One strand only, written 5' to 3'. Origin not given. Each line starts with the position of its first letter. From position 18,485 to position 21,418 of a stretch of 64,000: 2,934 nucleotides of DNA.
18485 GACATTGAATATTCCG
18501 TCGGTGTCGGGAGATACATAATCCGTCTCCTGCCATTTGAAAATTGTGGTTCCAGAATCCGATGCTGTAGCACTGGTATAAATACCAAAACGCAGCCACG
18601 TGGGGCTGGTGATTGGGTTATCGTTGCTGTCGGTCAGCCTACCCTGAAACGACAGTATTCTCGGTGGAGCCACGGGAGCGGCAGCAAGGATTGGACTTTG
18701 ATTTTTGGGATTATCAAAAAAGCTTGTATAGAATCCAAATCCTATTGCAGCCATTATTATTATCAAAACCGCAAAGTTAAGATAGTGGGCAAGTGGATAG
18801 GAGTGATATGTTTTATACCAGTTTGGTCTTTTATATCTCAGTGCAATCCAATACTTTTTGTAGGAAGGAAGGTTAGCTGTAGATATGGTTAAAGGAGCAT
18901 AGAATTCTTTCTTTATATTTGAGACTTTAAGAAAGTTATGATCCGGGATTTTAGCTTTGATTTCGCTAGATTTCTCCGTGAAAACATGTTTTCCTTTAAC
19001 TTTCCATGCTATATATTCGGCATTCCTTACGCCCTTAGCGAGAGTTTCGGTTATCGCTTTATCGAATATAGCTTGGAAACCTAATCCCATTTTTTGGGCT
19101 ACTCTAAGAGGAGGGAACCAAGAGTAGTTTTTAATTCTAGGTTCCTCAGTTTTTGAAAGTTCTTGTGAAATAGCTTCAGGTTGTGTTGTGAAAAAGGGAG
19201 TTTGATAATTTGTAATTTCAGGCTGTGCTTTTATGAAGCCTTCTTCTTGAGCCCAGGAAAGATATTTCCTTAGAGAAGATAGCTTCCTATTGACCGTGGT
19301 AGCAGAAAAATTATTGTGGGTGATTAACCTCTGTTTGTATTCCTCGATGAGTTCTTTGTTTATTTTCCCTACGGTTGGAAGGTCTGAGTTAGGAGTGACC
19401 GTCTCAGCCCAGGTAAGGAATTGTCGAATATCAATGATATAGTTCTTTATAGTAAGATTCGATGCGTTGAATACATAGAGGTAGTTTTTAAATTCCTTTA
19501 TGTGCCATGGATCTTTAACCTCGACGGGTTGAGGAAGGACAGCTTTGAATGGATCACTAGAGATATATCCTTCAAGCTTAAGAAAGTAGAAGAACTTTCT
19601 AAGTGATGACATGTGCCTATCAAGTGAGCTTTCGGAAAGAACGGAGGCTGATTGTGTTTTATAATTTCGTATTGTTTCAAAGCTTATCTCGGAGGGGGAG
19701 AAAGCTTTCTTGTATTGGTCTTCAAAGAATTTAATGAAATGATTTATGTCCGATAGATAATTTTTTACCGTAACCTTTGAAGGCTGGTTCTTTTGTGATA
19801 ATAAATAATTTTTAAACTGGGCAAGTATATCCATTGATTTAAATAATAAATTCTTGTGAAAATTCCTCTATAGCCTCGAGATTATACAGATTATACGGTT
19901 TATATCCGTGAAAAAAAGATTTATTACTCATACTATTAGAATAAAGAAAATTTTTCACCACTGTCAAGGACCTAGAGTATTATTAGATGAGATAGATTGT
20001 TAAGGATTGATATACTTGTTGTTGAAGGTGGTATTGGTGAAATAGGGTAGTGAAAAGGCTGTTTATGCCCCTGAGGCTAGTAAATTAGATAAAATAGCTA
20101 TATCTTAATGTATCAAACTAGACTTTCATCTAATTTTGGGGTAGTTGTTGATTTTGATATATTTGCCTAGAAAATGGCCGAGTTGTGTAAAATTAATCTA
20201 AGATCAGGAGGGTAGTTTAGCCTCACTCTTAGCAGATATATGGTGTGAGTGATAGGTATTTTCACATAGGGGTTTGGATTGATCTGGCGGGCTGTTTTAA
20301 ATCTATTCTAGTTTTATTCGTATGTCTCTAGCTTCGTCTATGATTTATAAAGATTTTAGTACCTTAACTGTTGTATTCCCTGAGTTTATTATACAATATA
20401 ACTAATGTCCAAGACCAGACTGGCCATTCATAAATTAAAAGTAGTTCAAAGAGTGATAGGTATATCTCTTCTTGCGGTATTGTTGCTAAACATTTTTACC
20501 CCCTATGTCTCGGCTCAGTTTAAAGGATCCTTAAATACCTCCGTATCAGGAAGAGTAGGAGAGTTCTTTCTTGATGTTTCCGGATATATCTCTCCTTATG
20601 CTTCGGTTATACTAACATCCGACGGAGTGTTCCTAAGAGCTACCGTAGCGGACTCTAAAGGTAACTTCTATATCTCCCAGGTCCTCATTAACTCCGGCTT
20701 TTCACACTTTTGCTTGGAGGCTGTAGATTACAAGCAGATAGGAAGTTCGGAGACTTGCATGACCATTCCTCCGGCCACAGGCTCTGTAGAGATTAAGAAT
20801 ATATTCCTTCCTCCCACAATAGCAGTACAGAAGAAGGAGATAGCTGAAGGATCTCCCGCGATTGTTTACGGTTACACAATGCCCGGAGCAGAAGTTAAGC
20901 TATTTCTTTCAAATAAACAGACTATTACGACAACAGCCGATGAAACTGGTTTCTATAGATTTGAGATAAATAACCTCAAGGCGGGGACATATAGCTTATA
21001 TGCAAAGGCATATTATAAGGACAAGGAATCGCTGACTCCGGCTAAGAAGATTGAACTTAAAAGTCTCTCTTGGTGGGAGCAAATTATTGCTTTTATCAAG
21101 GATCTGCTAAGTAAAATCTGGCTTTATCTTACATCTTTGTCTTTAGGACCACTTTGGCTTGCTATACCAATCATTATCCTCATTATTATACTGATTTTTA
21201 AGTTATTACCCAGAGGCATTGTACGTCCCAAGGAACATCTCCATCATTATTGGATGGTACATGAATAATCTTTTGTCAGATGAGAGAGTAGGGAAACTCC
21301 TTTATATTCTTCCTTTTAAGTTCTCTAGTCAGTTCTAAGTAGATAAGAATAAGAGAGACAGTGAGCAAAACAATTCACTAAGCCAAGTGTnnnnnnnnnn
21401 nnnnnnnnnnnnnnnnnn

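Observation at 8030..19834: Giant surface protein begins with two tandem phage-integrase core-binding (SAM-like) domains in the cytoplasm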

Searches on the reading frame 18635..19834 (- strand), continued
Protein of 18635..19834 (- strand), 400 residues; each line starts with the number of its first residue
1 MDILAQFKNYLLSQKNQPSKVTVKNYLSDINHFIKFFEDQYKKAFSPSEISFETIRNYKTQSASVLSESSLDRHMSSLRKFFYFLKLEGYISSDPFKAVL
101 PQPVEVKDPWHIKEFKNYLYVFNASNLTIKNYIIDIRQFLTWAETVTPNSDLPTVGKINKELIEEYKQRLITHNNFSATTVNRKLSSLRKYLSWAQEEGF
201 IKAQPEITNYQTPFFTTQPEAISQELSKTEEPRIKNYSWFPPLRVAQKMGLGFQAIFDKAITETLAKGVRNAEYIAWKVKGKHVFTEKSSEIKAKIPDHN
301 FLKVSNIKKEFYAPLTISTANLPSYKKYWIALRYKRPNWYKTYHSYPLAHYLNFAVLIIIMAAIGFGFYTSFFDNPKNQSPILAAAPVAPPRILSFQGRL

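Call 31: find_related_loci(query=A1, collection=genome_contigs, flank=10000)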
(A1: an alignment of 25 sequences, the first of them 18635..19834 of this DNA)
Query A1 (400 aa) in genome_contigs; peptide patterns used: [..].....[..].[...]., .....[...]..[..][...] (x = any residue, [..] = any of these).
402 stretches matched a pattern; 264 encode a relative of the query (tblastn E <= 1e-3); the best 80 are kept; 80 distinct loci.
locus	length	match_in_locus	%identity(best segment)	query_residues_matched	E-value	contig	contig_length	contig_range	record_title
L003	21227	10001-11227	52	1-400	4e-128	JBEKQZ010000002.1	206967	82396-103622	MAG: Candidatus Levyibacteriota bacterium isolate SPRUCE 49 SPRUCE_49_2, whole genome shotgun sequence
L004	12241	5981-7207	52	1-400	2e-127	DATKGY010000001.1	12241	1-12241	MAG TPA_asm: Patescibacteria group bacterium isolate SMAG_U14563 k141_86965, whole genome shotgun sequence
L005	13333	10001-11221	52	1-400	1e-124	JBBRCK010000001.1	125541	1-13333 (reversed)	MAG: Candidatus Levyibacteriota bacterium isolate Co_metawrap_2398 Cmw_2398_k141_29021768_length_125541_cov_20.8031, who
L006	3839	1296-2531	51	1-400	1e-126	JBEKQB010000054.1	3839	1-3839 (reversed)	MAG: Candidatus Levyibacteriota bacterium isolate SPRUCE 478 SPRUCE_478_54, whole genome shotgun sequence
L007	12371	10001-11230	50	1-400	1e-122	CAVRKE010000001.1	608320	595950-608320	MAG: Candidatus Levybacteria bacterium isolate MFD01476.bin.1.95 genome assembly, contig: contig_20563, whole genome sho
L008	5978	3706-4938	49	1-400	1e-117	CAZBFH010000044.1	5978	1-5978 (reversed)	MAG TPA_asm: uncultured Gammaproteobacteria bacterium isolate SRP342105_co2_162 genome assembly, contig: NODE_15238_leng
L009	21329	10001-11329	47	1-400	2e-117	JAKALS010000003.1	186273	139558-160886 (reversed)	MAG: bacterium isolate WY5.bin132 NODE_93_length_186273_cov_6.590870, whole genome shotgun sequence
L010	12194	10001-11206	50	1-400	4e-117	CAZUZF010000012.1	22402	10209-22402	MAG TPA_asm: uncultured Gammaproteobacteria bacterium isolate binchicken_co38_1268 genome assembly, contig: NODE_4835_le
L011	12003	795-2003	50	1-400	1e-116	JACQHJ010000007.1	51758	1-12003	MAG: Candidatus Levyibacteriota bacterium isolate NC_groundwater_1096_Ag_S2p5_37_166 S_2p5_S6_coassembly_k141_3698556, w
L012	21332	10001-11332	49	2-400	1e-115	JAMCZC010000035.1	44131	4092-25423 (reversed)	MAG: Patescibacteria group bacterium isolate FK_Sedi_B_Bin.322 NODE_2250_length_44131_cov_36.3079, whole genome shotgun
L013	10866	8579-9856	47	1-400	1e-114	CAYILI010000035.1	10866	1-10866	MAG TPA_asm: uncultured Gammaproteobacteria bacterium isolate ERP119705_co22_367 genome assembly, contig: NODE_4810_leng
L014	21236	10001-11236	48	1-400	1e-114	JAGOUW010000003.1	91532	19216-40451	MAG: Candidatus Levyibacteriota bacterium isolate Gw_Eff_bin_531 Gw_Eff_305_length_91532_cov_9.822023, whole genome shot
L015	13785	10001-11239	49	1-400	4e-114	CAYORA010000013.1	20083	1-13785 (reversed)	MAG TPA_asm: uncultured Gammaproteobacteria bacterium isolate SRP170004_co1_164 genome assembly, contig: NODE_4146_lengt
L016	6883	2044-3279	49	1-400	9e-114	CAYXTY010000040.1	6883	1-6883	MAG TPA_asm: uncultured Gammaproteobacteria bacterium isolate SRP286056_co1_91 genome assembly, contig: NODE_15264_lengt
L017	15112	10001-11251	48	4-400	1e-113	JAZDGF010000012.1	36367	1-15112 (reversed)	MAG: Candidatus Levyibacteriota bacterium isolate MEGAHIT-group-0.239 k141_18677155, whole genome shotgun sequence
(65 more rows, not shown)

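Call 67: search_protein_representatives(alignment_id=A1)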
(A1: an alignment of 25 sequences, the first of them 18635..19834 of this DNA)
Query: 25 sequences, 642 profile positions. Proteins with E-value up to 0.001 (for the whole library): 35998; up to 1e-10: 6911; up to 1e-30: 677. The best 150 are listed.
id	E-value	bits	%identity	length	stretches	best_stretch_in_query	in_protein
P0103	1.9e-267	905.4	-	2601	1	4-641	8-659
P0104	9.9e-266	899.7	-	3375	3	1-640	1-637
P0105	2.5e-265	898.3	-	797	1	1-640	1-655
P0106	1.0e-264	896.3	-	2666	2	1-638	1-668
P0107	1.3e-264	896.0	-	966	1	1-641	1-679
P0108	2.2e-263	891.9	-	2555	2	3-639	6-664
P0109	4.3e-262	887.6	-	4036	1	1-641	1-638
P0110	6.1e-260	880.5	-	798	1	1-635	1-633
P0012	9.7e-260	879.9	-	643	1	1-641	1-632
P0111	3.3e-259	878.1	-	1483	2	1-639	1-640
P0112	4.5e-259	877.7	-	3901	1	1-637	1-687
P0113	5.3e-258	874.1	-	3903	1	1-641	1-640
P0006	2.2e-256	868.8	-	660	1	1-636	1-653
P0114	8.4e-255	863.5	-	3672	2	3-641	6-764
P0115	1.2e-254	863.1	-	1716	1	1-641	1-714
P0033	2.4e-238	809.2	-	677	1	1-598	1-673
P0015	5.7e-157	540.3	-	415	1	1-409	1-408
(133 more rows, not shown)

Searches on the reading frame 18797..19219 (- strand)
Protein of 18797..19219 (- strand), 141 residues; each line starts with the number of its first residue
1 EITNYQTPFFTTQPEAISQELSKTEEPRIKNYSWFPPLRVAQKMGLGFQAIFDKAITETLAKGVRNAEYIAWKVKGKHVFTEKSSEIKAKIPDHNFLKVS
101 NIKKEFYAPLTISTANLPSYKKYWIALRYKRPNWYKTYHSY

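Call 94: search_solved_structures(query=A4, max_evalue=10)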
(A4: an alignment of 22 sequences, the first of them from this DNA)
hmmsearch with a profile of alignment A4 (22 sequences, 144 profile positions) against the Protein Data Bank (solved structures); distinct sequences matched with E-value up to 10: 3.
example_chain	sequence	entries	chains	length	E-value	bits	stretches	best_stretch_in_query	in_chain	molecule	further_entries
6fyq_A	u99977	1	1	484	0.86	12.8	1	21-83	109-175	amine transaminase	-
7anz_D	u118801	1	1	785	0.9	12.7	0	73-141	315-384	Spindle pole body component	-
9h9q_D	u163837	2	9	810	0.99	12.6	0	73-141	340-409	Spc98p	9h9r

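Call 95: search_protein_families(library=pfam, alignment_id=A4, max_evalue=1)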
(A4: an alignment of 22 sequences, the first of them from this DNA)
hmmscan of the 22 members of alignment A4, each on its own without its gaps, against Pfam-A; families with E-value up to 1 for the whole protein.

A. member 1, seq(141 aa): 1 family
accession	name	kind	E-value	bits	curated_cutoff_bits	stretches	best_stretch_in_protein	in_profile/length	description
PF03627.19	PapG_N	-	0.017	15.2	25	1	49-89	60-100/226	PapG carbohydrate binding domain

B. families by the number of members that match (of 22 scanned): 7 families
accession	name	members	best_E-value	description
PF03627.19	PapG_N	1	0.017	PapG carbohydrate binding domain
PF11380.13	Stealth_CR2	1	0.096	Stealth protein CR2, conserved region 2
PF23229.2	DUF7067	1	0.14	Alpha-glucan water dikinase, DUF7067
PF03526.18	Microcin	1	0.15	Colicin E1 (microcin) immunity protein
PF04102.17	SlyX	1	0.17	SlyX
PF09706.15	Cas_CXXC_CXXC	1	0.25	CRISPR-associated protein (Cas_CXXC_CXXC)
PF08701.16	GN3L_Grn1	1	0.34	GNL3L/Grn1 putative GTPase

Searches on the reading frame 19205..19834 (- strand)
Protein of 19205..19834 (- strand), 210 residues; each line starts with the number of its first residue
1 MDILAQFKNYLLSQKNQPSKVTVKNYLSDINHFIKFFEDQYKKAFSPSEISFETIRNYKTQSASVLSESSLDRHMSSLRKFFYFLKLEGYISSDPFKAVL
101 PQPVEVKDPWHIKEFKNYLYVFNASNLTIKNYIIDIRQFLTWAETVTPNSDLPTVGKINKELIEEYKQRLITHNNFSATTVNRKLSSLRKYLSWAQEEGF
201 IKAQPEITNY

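Call 16: search_solved_structures(query=window:19205-19834:-, max_evalue=0.01, show_alignments=2)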
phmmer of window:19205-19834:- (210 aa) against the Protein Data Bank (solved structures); distinct sequences matched with E-value up to 0.01: 2.
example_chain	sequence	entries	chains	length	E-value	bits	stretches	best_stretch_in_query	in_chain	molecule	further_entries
9i5v_14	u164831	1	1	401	2.6e-05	27.3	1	4-99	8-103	Ribosome-associated translation inhibitor RaiA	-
5i9g_C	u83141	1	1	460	5.9e-05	26.1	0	30-56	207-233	pentatricopeptide repeat protein dPPR-U8C2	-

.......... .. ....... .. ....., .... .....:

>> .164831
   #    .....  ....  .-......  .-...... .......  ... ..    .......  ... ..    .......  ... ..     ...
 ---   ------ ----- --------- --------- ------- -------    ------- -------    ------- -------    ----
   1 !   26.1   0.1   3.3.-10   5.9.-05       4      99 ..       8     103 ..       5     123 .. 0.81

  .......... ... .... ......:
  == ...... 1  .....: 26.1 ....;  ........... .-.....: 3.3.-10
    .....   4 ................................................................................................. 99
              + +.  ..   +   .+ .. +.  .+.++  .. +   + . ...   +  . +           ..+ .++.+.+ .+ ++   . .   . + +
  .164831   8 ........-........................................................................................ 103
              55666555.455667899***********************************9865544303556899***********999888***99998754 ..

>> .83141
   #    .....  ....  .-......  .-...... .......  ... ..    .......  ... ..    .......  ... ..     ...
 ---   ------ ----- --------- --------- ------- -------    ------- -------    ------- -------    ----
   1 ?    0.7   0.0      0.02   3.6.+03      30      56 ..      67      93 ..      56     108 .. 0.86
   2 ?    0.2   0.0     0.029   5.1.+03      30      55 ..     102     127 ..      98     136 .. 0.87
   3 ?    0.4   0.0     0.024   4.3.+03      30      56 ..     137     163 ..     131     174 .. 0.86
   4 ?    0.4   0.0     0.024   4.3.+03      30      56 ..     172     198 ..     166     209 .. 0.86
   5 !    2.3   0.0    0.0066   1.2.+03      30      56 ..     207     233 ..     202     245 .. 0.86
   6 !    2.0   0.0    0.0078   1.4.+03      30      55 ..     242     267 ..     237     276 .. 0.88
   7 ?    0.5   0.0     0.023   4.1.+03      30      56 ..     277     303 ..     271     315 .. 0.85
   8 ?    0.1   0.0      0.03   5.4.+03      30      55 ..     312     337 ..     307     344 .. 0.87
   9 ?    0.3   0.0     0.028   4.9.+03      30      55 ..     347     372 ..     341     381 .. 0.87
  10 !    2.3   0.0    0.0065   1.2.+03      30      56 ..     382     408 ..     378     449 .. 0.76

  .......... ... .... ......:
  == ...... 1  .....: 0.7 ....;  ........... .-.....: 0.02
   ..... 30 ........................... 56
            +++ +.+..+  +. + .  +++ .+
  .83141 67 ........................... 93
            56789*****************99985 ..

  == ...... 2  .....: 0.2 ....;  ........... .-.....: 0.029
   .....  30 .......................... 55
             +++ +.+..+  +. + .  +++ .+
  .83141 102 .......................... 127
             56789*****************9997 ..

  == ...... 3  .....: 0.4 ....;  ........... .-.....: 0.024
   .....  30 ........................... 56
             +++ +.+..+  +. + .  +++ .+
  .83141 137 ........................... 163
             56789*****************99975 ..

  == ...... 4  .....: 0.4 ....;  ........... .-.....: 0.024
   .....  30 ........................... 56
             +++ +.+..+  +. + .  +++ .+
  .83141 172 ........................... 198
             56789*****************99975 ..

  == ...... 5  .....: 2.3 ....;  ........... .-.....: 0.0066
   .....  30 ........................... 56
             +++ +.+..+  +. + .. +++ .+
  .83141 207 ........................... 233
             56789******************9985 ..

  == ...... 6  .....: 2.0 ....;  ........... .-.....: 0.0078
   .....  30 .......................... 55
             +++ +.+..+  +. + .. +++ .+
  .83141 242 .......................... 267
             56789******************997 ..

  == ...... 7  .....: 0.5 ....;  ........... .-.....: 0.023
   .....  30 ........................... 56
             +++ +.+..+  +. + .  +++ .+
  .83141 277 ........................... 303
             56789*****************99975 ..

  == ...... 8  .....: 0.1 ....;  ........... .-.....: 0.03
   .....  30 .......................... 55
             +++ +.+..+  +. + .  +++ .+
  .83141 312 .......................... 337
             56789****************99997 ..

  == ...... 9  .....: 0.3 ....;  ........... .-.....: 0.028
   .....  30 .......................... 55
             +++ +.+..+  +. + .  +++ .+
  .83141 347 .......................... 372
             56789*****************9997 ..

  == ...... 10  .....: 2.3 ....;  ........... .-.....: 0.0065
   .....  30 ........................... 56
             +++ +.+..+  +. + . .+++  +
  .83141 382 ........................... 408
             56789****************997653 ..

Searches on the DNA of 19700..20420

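Call 46: search_rna_families(source=window, start=19700, end=20420, threshold=evalue, max_evalue=5)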
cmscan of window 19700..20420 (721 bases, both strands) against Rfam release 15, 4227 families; matches with E-value up to 5: 4.
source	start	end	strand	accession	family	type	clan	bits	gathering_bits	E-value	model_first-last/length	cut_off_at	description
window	19852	19968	-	RF01590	plasmodium_snoR14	Gene; snRNA; snoRNA; CD-box;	-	25.7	90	0.66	1-127/127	no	small nucleolar RNA snoR14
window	20143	20225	+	RF02183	ST7-OT3_1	Gene; lncRNA;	-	17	50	4.5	1-79/79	no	ST7 overlapping transcript 3 conserved region 1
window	19719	19782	-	RF02539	SNOR75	Gene; snRNA; snoRNA; CD-box;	-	16.3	50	4.5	1-87/87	no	Plant small nucleolar RNA SNOR75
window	19889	19965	-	RF00345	snoR1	Gene; snRNA; snoRNA; CD-box;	CL00066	15.9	49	2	1-93/93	no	Small nucleolar RNA snoR1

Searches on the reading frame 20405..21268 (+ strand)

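Call 6: search_protein_families(library=pfam, proteins=[window:20405-21268:+], max_evalue=0.001)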
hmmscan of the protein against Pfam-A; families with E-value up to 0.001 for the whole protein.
window:20405-21268:+ (287 aa): 6 families
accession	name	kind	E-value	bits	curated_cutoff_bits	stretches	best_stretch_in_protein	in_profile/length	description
PF13620.12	CarboxypepD_reg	-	3.6e-08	34.1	32.3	1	158-202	13-56/82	Carboxypeptidase regulatory-like domain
PF17936.7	Big_6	-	1.1e-05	26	27.6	0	152-195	15-60/83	Bacterial Ig domain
PF17210.9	SdrD_B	-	0.00052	20.6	29.7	0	160-201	25-65/112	SdrD B-like domain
PF02369.22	Big_1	-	0.00057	20.4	34.9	0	156-202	30-80/93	Bacterial Ig-like domain (group 1)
PF13715.12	CarbopepD_reg_2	-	0.00076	19.9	32.2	0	160-203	15-53/88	CarboxypepD_reg-like domain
PF14686.12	fn3_3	-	0.00097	19.3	24.4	0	175-200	28-51/75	Polysaccharide lyase family 4, domain II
